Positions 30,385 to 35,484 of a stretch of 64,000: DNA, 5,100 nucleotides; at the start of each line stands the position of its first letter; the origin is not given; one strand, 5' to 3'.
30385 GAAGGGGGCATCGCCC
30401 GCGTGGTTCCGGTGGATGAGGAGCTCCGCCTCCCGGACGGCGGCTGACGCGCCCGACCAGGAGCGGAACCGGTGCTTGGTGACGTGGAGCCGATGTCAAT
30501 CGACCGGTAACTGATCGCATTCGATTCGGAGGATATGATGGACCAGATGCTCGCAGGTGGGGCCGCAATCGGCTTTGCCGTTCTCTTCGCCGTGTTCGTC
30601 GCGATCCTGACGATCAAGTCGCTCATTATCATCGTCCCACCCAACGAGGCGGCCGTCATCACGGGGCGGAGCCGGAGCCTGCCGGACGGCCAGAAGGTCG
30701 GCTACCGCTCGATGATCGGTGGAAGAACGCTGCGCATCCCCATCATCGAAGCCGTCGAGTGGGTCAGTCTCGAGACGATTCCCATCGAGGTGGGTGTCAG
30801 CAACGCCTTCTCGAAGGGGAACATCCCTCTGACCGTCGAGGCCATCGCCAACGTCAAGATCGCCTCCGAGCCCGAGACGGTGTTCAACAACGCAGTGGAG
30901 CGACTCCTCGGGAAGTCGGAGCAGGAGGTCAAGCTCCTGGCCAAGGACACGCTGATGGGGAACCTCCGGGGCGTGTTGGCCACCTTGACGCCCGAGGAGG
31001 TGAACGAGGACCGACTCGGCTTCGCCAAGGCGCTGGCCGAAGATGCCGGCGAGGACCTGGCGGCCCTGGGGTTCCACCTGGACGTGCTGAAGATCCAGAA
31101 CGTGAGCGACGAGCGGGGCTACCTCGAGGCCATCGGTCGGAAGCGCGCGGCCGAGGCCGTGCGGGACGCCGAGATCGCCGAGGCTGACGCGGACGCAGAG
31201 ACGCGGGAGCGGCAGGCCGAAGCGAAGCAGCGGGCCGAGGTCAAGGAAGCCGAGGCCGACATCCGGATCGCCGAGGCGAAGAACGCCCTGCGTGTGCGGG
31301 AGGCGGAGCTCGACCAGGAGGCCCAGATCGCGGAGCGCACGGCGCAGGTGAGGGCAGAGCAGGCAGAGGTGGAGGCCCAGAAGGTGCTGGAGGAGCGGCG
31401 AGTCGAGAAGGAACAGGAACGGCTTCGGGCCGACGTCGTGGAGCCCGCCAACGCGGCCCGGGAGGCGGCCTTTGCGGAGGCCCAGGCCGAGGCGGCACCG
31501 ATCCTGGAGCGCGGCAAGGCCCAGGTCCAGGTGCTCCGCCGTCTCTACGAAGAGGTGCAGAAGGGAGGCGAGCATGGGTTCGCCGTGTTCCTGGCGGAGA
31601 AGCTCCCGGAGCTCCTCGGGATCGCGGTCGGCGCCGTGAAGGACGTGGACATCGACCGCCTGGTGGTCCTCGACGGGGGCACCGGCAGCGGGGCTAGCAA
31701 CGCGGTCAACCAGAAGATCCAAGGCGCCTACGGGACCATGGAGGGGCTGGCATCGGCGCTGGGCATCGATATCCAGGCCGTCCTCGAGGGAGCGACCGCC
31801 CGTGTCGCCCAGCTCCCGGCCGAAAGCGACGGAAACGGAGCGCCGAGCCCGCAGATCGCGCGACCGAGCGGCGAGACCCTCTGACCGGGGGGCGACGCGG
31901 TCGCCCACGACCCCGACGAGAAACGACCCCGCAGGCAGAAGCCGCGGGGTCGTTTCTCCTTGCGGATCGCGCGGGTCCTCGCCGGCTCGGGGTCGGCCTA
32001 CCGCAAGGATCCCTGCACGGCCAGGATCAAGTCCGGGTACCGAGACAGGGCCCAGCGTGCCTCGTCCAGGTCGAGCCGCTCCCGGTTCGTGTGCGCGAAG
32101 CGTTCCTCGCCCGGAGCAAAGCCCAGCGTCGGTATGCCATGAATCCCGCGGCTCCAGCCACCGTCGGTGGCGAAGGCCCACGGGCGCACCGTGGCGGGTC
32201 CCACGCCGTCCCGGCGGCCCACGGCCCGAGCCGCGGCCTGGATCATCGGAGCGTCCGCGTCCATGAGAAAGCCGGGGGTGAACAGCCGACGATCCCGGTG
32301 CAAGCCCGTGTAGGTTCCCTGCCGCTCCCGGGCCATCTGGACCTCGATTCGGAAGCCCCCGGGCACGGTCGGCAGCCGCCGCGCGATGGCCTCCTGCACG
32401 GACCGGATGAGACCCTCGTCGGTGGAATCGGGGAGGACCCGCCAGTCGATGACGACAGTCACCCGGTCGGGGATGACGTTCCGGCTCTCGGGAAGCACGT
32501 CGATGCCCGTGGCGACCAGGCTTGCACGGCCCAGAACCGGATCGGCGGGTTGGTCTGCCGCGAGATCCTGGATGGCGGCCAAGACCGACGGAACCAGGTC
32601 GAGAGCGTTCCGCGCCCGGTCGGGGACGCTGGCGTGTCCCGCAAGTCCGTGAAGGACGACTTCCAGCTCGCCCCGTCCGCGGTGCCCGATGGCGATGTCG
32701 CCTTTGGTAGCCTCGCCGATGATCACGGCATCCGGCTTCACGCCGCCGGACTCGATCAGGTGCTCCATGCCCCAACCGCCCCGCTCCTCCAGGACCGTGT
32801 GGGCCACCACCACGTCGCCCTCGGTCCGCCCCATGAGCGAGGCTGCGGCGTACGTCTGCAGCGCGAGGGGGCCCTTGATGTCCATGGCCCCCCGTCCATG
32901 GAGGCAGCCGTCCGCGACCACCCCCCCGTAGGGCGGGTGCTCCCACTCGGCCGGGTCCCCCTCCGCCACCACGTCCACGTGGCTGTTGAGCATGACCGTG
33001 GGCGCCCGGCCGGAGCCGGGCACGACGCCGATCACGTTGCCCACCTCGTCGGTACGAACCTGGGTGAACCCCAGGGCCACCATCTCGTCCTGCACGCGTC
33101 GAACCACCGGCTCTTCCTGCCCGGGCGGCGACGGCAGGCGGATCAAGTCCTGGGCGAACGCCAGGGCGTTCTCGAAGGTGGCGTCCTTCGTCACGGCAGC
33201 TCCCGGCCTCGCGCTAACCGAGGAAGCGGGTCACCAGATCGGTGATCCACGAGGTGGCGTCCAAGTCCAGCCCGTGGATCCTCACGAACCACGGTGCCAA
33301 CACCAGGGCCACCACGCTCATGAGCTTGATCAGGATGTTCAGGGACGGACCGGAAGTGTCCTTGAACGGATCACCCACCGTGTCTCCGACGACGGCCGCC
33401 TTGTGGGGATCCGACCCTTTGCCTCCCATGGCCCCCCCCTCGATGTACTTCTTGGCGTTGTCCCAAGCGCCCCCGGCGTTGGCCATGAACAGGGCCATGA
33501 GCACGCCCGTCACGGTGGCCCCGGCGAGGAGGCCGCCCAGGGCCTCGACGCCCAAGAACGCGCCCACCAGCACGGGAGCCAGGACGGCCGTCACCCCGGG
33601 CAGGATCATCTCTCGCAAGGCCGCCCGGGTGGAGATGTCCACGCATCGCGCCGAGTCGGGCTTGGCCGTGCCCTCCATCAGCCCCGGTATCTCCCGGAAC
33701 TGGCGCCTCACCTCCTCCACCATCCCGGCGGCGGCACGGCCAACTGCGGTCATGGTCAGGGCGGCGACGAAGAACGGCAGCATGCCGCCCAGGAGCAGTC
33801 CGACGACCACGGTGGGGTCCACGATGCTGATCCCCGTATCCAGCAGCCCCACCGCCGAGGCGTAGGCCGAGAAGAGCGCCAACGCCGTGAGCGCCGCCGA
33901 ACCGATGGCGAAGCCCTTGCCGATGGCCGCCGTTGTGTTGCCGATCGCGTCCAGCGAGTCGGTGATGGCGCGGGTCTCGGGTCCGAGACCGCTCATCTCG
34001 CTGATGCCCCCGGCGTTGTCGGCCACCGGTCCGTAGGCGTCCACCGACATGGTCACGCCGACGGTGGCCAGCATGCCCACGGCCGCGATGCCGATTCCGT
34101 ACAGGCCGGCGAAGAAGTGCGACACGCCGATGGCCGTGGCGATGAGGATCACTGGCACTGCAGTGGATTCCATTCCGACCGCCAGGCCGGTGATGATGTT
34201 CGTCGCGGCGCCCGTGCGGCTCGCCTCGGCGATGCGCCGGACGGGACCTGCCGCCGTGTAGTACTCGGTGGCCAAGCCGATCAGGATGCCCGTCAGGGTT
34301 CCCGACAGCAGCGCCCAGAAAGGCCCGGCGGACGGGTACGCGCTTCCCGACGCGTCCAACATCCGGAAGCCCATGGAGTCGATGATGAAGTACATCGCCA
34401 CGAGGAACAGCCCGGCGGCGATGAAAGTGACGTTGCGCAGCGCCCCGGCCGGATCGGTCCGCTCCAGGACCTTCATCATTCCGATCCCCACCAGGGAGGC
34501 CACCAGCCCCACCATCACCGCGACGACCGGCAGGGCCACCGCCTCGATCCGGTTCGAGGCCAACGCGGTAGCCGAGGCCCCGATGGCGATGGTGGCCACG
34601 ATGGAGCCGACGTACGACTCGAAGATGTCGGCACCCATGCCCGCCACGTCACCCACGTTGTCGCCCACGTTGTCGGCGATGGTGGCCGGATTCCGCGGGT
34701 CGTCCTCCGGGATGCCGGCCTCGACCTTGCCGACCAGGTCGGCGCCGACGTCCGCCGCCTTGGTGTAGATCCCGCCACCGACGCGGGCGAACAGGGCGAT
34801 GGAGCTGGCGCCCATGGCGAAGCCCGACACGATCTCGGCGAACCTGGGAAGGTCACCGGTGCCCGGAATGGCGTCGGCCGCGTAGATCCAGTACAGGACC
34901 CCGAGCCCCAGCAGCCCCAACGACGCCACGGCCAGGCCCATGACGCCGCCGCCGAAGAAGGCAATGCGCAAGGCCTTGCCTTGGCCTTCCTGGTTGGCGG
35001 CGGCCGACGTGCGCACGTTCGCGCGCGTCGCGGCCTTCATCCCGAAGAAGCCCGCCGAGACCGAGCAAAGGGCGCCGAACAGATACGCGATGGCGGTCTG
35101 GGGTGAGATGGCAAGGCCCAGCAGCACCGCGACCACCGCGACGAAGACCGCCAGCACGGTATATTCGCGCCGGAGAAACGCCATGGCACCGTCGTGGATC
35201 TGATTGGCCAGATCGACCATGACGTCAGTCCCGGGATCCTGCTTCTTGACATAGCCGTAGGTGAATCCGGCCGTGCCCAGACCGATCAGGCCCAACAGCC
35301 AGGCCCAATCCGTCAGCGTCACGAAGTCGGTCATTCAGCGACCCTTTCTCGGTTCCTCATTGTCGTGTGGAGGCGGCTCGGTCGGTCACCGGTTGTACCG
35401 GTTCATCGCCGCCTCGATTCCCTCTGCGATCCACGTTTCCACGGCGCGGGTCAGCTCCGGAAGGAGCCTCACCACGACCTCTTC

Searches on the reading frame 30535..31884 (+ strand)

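Call 50: search_protein_families(library=pfam, proteins=[window:30535-31884:+], max_evalue=0.001)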
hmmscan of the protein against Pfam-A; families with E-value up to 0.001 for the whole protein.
window:30535-31884:+ (449 aa): 1 family
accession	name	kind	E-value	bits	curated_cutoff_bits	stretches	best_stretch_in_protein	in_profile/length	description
PF01145.31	Band_7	-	8e-21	75.3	23.6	1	33-221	2-176/176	SPFH domain / Band 7 family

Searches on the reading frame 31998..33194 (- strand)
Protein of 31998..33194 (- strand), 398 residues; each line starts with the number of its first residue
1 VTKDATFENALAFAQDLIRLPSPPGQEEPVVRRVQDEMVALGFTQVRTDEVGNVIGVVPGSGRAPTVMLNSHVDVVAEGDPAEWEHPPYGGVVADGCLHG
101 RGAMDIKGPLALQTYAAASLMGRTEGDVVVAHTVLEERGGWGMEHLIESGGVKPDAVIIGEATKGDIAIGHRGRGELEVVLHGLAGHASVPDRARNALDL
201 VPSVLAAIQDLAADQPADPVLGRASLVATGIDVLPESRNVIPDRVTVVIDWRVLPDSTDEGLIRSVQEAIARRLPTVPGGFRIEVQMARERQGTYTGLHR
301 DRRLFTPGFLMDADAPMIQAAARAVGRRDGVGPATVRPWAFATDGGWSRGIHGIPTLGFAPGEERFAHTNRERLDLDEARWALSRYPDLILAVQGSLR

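Call 50: search_protein_families(library=pfam, proteins=[window:31998-33194:-], max_evalue=0.001)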
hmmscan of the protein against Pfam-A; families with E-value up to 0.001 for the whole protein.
window:31998-33194:- (398 aa): 2 families
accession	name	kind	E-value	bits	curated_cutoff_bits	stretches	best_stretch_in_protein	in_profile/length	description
PF01546.33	Peptidase_M20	-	5e-23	82.5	24.6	1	68-380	1-194/206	Peptidase family M20/M25/M40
PF07687.19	M20_dimer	-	6.7e-13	49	21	1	169-275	1-104/107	Peptidase dimerisation domain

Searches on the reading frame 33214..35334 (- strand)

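Call 50: search_protein_families(library=pfam, proteins=[window:33214-35334:-], max_evalue=0.001)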
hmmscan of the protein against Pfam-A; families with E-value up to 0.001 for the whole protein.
window:33214-35334:- (706 aa): 1 family
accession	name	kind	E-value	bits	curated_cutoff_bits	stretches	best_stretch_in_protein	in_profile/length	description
PF03030.21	H_PPase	-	6e-265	881.3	29.7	1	16-679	1-645/645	Inorganic H+ pyrophosphatase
